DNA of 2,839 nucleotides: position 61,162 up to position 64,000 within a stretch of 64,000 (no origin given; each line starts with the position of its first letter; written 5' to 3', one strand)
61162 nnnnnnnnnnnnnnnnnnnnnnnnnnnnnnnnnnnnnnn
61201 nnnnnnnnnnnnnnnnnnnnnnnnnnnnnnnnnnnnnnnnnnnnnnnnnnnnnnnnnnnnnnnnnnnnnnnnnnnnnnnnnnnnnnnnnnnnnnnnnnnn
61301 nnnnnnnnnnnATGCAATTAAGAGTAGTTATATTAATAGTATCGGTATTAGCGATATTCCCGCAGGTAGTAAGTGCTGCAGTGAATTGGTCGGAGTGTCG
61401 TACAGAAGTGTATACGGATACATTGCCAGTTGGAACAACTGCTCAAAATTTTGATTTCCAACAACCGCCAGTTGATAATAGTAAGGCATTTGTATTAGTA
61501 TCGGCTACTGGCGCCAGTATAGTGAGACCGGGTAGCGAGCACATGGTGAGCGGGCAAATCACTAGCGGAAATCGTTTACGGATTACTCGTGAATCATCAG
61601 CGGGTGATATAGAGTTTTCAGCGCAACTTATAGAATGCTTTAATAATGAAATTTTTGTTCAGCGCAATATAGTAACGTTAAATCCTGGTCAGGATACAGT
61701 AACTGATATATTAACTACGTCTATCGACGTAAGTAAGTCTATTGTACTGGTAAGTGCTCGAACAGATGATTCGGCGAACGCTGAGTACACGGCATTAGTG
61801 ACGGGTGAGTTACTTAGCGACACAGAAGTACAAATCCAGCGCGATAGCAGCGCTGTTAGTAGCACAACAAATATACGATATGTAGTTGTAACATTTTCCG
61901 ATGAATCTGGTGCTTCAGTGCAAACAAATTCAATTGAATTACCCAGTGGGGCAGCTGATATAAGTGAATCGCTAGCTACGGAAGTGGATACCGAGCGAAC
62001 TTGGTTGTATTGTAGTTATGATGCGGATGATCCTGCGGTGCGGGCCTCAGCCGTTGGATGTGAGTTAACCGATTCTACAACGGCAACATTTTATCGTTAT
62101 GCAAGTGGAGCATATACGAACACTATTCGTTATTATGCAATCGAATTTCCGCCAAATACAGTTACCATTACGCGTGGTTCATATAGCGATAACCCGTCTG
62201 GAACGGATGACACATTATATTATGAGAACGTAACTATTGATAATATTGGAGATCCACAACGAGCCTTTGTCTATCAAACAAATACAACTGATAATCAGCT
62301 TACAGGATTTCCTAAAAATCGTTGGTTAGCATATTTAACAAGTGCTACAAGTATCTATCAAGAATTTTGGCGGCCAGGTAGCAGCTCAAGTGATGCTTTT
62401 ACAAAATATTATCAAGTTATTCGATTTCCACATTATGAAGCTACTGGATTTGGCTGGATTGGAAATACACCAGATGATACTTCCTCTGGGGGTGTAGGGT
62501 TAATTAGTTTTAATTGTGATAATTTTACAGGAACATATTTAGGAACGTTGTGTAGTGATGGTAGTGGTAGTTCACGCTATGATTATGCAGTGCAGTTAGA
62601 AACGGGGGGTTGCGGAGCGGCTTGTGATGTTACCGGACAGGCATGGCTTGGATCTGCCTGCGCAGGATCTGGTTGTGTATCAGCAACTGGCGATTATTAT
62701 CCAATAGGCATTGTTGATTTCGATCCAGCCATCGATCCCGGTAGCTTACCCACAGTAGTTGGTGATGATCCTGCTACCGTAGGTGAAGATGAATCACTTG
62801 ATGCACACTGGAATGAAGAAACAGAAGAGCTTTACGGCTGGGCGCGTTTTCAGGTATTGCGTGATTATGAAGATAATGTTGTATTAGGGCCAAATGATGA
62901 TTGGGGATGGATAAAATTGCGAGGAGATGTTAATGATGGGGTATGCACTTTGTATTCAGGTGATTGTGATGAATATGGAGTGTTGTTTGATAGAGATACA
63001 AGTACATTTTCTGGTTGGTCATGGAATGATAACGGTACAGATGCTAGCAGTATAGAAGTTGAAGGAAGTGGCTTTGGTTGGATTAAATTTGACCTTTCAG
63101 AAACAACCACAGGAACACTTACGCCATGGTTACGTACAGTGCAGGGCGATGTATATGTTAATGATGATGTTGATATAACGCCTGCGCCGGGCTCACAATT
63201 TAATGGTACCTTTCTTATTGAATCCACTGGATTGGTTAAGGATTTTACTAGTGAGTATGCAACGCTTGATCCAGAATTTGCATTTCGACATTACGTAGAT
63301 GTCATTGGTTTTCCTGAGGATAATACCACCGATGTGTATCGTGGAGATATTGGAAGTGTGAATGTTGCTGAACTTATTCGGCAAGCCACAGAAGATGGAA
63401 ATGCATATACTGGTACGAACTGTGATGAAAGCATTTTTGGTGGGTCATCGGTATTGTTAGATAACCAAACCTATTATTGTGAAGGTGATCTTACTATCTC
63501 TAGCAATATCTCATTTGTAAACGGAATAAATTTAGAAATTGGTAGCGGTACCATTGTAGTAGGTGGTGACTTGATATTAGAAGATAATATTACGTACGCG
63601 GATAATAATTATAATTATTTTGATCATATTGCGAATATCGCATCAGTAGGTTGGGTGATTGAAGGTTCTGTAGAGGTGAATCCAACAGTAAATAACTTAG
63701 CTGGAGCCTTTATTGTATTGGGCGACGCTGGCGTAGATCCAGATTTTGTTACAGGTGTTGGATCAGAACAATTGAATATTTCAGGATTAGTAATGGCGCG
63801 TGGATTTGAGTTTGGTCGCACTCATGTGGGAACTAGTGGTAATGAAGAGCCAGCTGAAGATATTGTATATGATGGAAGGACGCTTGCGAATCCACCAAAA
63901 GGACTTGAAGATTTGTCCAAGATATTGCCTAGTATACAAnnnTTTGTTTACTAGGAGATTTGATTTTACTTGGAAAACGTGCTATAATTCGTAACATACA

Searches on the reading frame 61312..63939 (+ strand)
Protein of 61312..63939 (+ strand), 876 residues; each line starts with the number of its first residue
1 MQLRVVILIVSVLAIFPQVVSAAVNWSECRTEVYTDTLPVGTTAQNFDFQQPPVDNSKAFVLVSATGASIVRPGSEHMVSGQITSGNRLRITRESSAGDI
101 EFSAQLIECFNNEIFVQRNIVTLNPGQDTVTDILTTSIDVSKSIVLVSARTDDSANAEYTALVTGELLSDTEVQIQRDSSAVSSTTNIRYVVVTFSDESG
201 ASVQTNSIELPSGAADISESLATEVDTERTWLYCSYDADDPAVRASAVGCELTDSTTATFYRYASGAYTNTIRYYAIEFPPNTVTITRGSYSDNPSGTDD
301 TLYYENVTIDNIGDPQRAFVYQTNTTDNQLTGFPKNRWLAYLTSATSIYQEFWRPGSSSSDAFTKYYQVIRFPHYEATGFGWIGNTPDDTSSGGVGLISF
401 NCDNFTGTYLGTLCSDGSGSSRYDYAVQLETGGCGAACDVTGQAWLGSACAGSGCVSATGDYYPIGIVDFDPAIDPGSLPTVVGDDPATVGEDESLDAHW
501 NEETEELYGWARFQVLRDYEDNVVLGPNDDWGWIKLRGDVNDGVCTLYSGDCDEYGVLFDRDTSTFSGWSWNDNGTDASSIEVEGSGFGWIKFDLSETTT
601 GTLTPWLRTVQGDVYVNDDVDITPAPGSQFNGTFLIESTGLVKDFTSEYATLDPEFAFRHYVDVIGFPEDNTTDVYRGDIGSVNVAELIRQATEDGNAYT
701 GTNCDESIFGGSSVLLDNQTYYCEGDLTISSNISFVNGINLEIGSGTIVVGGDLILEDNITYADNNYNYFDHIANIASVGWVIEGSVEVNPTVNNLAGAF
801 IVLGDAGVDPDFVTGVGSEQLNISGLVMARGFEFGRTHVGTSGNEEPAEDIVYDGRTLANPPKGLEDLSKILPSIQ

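Call 10: search_protein_families(library=pfam, proteins=[window:61312-63939:+], max_evalue=0.01)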
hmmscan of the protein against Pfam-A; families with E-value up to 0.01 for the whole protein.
window:61312-63939:+ (876 aa): 1 family
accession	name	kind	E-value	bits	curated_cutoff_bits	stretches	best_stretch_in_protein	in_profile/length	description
PF23981.1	DUF7305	-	0.004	17.5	27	1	685-829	22-146/185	Domain of unknown function (DUF7305)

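Call 48: find_encoding_contigs(protein=window:61312-63939:+, flank=10000, max_places=3)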
Protein window:61312-63939:+ (876 aa): no gene with exactly this product is on record in the collection.
